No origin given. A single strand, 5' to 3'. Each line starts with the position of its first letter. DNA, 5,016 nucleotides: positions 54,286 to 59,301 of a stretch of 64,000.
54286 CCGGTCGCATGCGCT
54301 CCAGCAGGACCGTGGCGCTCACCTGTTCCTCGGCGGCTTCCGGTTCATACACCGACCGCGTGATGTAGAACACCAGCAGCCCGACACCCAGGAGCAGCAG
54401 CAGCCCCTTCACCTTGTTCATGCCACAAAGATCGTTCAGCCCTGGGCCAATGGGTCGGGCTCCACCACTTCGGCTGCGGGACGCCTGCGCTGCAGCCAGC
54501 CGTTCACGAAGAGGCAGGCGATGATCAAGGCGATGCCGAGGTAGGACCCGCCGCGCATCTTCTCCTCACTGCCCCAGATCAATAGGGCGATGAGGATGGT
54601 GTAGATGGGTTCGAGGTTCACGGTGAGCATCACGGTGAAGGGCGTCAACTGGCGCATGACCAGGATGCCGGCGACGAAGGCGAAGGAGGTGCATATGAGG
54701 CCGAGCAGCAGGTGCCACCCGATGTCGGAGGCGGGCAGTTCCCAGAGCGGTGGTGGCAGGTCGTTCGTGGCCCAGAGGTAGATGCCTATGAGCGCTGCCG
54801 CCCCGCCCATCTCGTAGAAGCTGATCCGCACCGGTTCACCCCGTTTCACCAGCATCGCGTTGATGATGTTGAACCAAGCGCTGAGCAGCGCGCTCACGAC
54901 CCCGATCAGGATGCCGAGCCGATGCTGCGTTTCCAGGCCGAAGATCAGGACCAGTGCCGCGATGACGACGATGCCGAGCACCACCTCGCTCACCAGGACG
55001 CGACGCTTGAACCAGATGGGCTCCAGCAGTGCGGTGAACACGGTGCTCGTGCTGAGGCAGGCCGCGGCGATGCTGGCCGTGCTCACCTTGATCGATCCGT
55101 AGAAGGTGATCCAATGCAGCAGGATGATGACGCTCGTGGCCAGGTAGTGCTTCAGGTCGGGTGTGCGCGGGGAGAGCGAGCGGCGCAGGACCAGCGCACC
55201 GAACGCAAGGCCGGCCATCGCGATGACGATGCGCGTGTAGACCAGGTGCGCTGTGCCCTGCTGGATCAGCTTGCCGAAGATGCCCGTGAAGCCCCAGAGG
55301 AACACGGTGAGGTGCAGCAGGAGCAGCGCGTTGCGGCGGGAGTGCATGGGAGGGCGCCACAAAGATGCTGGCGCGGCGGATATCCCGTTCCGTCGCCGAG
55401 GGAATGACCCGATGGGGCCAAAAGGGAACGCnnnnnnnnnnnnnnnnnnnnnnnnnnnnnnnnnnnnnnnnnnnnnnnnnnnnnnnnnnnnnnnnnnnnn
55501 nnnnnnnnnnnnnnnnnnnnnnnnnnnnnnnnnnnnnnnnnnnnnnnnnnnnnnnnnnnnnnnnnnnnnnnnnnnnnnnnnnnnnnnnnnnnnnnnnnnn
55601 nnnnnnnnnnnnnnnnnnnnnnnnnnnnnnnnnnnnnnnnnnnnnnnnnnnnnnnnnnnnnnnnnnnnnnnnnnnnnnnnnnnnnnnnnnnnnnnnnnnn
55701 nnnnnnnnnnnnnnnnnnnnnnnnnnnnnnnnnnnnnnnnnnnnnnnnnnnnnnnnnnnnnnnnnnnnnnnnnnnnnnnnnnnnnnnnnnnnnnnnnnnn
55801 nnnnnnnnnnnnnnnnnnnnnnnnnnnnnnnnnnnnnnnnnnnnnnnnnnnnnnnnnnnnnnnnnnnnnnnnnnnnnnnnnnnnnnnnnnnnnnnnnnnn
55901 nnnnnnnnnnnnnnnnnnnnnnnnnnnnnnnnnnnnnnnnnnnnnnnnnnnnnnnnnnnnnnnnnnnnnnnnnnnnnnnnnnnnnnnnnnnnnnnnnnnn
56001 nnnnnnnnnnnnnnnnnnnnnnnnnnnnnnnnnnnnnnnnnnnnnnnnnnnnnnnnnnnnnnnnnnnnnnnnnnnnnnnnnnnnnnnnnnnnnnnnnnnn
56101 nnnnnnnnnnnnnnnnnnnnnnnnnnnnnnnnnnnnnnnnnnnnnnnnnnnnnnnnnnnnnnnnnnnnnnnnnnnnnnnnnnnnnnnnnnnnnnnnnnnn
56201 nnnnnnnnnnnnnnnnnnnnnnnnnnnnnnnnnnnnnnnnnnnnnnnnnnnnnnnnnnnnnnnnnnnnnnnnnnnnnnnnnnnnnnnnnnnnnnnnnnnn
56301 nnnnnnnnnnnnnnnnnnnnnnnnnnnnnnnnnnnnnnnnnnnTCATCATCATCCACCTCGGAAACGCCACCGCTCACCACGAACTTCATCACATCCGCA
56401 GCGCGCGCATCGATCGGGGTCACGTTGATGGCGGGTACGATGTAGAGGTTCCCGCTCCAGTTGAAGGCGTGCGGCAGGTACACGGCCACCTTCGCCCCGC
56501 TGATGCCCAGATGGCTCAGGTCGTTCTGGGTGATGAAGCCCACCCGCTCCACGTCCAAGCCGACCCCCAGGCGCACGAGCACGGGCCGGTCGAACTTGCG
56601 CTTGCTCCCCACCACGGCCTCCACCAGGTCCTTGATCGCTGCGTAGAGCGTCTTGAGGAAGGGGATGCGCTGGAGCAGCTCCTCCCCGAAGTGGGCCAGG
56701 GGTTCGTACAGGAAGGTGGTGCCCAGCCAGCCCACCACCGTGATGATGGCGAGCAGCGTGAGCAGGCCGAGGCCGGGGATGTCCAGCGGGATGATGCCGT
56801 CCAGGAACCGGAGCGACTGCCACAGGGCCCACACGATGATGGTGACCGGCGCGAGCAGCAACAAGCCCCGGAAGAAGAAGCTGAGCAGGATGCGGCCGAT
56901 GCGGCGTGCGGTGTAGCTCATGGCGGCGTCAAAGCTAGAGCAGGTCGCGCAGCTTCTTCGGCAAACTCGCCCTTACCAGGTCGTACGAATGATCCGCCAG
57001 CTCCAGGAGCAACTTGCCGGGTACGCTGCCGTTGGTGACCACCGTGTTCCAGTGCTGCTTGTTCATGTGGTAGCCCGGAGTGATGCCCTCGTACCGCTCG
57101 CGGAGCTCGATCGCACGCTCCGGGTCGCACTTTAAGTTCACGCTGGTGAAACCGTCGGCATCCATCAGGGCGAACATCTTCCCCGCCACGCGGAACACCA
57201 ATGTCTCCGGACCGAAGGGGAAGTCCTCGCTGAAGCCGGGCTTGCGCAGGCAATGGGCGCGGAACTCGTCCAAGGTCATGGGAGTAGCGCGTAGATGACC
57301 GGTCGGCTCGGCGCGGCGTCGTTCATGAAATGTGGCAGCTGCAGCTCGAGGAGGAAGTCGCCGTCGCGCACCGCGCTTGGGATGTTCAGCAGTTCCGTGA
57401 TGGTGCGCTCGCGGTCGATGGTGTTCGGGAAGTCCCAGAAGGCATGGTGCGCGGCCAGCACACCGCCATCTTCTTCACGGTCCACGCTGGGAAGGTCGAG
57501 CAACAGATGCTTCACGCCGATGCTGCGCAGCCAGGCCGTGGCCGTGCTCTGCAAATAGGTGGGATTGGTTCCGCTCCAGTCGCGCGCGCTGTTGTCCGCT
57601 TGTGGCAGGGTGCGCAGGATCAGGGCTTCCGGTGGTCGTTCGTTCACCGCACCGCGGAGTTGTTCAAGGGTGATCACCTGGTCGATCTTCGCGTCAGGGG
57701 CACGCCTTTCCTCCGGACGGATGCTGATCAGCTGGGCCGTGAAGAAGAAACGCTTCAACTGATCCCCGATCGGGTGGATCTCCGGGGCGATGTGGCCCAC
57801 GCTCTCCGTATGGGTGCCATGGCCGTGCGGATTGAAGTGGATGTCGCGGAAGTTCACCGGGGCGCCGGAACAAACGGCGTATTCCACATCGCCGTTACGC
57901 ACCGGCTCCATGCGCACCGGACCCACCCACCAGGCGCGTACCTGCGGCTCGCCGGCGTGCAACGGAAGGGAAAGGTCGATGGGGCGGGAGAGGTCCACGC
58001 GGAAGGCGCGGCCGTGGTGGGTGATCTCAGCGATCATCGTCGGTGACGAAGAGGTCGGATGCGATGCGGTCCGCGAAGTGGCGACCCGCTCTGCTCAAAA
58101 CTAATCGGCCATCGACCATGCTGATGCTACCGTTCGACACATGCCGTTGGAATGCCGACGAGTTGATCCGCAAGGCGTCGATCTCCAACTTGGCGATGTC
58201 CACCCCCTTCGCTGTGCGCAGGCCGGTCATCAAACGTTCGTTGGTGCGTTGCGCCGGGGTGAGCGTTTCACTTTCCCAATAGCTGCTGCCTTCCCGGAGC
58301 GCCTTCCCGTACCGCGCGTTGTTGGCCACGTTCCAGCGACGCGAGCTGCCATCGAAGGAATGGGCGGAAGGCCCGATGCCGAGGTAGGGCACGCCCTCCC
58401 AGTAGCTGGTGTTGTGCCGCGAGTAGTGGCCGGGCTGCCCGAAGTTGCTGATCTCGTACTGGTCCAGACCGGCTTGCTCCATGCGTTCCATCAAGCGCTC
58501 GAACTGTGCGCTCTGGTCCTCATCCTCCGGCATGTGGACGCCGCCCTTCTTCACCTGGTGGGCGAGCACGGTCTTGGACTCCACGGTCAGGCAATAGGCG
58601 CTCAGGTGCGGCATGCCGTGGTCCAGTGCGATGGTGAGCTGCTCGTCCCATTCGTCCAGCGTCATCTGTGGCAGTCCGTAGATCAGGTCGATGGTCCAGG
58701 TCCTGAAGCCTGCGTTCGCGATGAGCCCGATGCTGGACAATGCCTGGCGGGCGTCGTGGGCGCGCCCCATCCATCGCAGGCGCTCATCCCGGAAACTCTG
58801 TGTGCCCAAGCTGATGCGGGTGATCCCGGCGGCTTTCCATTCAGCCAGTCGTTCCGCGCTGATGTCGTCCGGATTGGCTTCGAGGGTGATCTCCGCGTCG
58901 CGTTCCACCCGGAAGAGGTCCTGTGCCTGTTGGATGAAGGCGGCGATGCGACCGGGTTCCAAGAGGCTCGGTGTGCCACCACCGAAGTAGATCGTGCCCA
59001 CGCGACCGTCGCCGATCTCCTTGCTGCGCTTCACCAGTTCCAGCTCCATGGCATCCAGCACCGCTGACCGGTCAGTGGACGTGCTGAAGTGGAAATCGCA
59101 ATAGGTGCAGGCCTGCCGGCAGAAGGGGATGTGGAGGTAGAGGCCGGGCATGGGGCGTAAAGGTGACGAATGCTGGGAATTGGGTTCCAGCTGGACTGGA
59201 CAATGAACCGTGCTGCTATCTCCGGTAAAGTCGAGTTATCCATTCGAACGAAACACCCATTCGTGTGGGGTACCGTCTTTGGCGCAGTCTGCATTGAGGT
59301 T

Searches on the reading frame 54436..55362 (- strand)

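Call 60: search_protein_families(library=pfam, proteins=[window:54436-55362:-], max_evalue=0.00001)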
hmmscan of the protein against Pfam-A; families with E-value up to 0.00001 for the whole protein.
window:54436-55362:- (308 aa): 1 family
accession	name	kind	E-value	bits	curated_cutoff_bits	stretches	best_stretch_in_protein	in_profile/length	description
PF00892.27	EamA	-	4.4e-23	82.5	28.2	2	149-286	2-132/135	EamA-like transporter family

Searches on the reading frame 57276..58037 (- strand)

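Call 60: search_protein_families(library=pfam, proteins=[window:57276-58037:-], max_evalue=0.00001)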
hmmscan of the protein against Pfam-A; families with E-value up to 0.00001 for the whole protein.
window:57276-58037:- (253 aa): 1 family
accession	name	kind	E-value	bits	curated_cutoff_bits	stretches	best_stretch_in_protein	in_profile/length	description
PF04199.19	Cyclase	-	2.4e-15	57.4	23.1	1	20-187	1-142/142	Putative cyclase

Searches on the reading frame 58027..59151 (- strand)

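Call 60: search_protein_families(library=pfam, proteins=[window:58027-59151:-], max_evalue=0.00001)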
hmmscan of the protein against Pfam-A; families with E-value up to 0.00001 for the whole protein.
window:58027-59151:- (374 aa): 1 family
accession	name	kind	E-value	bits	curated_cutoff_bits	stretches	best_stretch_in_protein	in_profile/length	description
PF04055.27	Radical_SAM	-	2.7e-26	93.1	29.5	1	6-170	2-161/166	Radical SAM superfamily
